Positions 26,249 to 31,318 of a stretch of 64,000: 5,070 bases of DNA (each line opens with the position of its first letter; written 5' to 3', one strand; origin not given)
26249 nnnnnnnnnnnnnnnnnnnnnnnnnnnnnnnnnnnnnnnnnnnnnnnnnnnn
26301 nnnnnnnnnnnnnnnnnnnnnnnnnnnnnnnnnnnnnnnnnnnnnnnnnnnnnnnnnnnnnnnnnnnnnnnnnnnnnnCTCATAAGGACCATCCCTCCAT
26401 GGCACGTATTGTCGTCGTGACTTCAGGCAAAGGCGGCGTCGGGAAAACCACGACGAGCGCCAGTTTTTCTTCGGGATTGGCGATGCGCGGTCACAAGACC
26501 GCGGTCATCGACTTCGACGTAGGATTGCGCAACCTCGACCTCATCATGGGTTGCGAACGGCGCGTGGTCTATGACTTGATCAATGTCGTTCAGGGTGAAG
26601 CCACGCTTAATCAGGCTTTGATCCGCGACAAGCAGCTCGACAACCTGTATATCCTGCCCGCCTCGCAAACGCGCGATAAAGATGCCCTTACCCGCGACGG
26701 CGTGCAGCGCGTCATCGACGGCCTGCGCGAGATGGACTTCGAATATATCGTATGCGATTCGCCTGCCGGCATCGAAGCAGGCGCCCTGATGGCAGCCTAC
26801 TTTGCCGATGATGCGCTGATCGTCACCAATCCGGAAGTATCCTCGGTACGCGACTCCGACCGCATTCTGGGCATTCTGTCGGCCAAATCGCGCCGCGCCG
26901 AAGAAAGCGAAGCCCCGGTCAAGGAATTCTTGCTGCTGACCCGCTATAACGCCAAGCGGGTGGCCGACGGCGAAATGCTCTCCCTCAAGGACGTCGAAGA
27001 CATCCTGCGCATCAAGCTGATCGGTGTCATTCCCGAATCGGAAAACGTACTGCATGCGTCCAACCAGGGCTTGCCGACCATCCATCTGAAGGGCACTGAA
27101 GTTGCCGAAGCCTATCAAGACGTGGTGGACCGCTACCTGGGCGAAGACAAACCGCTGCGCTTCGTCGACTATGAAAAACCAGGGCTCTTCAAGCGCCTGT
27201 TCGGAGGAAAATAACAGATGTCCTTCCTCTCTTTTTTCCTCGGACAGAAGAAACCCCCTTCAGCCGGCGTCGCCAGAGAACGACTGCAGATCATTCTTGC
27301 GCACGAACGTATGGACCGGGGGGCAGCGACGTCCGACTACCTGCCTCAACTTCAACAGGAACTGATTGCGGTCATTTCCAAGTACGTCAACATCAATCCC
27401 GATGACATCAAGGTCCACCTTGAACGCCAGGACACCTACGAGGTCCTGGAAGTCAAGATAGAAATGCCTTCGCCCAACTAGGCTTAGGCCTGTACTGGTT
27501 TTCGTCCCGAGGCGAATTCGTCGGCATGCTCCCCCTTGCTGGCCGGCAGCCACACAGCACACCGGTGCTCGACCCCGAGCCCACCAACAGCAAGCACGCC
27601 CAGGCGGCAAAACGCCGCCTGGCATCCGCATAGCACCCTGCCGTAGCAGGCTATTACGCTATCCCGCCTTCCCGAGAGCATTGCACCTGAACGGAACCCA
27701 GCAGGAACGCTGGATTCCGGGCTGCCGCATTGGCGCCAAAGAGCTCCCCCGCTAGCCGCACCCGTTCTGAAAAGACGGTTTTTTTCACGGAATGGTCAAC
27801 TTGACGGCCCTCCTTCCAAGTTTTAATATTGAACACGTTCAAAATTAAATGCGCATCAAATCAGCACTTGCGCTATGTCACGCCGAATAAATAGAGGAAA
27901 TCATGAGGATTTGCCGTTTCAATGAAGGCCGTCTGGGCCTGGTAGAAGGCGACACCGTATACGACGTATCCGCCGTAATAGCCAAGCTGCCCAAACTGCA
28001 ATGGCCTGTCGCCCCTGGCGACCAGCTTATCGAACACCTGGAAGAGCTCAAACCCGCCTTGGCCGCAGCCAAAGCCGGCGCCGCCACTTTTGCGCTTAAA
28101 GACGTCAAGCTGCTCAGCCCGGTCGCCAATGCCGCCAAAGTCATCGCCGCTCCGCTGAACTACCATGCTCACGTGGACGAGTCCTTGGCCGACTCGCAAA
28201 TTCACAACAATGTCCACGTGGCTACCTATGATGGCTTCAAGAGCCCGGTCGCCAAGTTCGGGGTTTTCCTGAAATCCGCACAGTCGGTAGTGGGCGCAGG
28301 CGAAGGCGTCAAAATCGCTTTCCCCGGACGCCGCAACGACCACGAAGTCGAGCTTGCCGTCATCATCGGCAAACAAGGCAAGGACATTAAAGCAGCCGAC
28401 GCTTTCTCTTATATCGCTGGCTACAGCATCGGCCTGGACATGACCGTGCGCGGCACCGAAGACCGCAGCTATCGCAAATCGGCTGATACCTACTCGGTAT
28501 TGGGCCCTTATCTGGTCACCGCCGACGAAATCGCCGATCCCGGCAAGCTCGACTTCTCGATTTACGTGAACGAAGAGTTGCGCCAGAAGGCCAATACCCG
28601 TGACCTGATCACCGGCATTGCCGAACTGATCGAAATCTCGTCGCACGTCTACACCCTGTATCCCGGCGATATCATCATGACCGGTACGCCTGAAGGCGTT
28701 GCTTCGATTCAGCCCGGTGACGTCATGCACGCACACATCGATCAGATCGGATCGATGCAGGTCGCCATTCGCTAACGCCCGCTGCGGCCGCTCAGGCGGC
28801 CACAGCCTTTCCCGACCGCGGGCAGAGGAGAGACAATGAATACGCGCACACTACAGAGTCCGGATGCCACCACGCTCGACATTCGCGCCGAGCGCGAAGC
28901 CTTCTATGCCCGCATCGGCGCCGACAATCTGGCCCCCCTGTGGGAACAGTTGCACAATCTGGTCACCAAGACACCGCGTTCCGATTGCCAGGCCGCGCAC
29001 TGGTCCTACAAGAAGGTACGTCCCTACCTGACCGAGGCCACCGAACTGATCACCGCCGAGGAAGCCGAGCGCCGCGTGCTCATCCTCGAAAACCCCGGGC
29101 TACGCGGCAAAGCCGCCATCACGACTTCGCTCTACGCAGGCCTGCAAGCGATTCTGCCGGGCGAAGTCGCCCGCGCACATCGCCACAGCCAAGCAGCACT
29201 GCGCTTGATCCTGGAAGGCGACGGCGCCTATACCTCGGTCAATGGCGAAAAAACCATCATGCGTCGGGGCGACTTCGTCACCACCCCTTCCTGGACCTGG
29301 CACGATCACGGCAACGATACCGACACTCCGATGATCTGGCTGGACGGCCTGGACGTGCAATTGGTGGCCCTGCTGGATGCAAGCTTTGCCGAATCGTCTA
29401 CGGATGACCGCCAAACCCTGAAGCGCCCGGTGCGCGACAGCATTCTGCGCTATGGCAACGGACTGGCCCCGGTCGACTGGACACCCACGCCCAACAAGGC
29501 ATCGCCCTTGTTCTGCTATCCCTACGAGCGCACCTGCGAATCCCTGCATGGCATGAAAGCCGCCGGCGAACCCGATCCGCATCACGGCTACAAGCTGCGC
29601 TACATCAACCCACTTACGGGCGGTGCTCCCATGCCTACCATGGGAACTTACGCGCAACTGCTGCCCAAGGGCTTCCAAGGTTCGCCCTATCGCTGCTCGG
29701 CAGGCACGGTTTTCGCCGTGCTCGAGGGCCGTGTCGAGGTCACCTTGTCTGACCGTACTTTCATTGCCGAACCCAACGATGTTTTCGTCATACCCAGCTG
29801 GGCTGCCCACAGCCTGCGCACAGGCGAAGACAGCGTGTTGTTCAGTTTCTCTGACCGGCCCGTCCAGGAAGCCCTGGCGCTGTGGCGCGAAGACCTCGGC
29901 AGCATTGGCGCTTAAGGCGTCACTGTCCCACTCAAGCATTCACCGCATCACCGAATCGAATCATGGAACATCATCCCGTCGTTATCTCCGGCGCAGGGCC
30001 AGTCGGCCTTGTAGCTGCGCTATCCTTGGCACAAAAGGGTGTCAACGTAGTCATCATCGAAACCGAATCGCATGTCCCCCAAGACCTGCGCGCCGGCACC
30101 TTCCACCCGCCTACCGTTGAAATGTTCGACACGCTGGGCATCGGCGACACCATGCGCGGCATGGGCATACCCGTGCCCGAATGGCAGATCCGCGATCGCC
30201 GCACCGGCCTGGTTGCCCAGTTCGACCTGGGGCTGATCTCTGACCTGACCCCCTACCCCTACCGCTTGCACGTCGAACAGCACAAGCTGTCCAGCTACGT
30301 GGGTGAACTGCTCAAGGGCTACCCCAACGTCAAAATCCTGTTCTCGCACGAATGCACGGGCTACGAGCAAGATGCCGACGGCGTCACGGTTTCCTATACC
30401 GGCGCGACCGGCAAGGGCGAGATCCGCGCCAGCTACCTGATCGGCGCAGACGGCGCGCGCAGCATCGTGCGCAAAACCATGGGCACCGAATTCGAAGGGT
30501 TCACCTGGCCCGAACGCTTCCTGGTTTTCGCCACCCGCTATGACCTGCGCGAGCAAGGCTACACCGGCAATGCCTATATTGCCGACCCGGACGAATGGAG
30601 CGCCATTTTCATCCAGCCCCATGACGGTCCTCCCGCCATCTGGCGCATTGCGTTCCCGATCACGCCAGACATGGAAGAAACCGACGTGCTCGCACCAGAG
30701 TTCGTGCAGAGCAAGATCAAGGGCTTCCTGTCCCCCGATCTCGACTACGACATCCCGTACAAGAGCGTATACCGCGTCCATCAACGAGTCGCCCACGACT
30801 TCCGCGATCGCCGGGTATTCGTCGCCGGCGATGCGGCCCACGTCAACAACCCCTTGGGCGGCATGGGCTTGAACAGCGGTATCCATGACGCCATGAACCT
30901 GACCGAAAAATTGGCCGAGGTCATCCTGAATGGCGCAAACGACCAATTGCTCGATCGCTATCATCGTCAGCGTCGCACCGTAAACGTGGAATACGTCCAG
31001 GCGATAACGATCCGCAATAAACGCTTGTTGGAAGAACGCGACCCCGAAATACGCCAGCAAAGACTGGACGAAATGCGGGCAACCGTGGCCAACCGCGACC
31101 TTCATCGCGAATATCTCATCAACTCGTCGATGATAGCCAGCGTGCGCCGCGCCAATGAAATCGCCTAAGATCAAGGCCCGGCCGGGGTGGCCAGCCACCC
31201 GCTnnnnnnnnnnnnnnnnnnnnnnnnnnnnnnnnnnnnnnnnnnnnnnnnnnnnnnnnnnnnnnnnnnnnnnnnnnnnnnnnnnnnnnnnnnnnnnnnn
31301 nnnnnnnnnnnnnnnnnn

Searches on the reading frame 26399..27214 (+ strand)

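Call 74: search_protein_families(library=pfam, proteins=[window:26399-27214:+], max_evalue=0.000001)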
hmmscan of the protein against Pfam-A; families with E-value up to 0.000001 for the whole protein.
window:26399-27214:+ (271 aa): 5 families
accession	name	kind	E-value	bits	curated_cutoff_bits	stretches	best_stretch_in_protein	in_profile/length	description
PF01656.29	CbiA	-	9.3e-18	64.8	25.4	1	5-226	1-124/125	CobQ/CobB/MinD/ParA nucleotide binding domain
PF13614.12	AAA_31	-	6.7e-16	59.2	27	1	3-156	2-160/177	AAA domain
PF10609.15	ParA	-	4e-14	53.1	27.1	1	3-244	4-243/246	NUBPL iron-transfer P-loop NTPase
PF02374.21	ArsA_ATPase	-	3.5e-07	30.2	24.3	0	5-40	3-38/305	Anion-transporting ATPase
PF00142.24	Fer4_NifH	-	4.9e-07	29.9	25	0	8-50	5-47/271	4Fe-4S iron sulfur cluster binding proteins, NifH/frxC family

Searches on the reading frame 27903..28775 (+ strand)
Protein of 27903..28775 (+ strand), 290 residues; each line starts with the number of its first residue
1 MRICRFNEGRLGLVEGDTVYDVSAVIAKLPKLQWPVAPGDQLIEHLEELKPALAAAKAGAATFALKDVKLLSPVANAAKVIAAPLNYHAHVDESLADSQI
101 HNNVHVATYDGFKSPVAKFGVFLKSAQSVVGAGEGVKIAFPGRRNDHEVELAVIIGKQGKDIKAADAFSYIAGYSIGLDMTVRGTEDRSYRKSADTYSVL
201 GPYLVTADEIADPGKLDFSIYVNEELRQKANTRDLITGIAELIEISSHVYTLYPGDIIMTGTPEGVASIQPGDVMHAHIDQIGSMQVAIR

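Call 74: search_protein_families(library=pfam, proteins=[window:27903-28775:+], max_evalue=0.000001)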
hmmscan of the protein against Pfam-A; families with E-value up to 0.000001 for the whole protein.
window:27903-28775:+ (290 aa): 1 family
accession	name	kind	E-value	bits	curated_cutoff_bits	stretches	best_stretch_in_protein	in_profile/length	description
PF01557.24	FAA_hydrolase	-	1e-47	163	23.9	1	79-288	1-212/214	Fumarylacetoacetate (FAA) hydrolase C-terminal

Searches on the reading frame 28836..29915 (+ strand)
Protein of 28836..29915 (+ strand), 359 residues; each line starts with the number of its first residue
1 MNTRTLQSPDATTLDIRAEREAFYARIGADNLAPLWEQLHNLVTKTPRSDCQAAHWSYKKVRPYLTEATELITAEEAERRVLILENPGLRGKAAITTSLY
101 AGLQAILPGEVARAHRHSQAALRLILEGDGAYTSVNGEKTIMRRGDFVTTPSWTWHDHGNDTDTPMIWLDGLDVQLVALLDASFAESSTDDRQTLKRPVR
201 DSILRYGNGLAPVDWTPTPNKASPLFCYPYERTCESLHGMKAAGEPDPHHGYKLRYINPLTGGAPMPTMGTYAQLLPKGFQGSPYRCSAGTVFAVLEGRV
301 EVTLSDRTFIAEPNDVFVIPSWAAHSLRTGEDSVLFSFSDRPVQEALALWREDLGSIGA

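Call 74: search_protein_families(library=pfam, proteins=[window:28836-29915:+], max_evalue=0.000001)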
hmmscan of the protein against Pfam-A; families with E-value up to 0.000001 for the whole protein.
window:28836-29915:+ (359 aa): 2 families
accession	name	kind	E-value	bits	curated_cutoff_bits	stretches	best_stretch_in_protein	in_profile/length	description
PF07883.17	Cupin_2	-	2.9e-28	97.8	27.2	2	103-170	2-68/70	Cupin domain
PF02311.25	AraC_binding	-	1.6e-08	34.8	21.1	0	103-164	7-67/135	AraC-like ligand binding domain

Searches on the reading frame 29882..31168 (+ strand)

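Call 74: search_protein_families(library=pfam, proteins=[window:29882-31168:+], max_evalue=0.000001)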
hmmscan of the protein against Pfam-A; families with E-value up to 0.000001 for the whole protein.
window:29882-31168:+ (428 aa): 1 family
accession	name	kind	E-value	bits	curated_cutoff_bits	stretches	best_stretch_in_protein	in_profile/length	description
PF01494.25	FAD_binding_3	-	1.9e-65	221.9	22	1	32-373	3-347/349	FAD binding domain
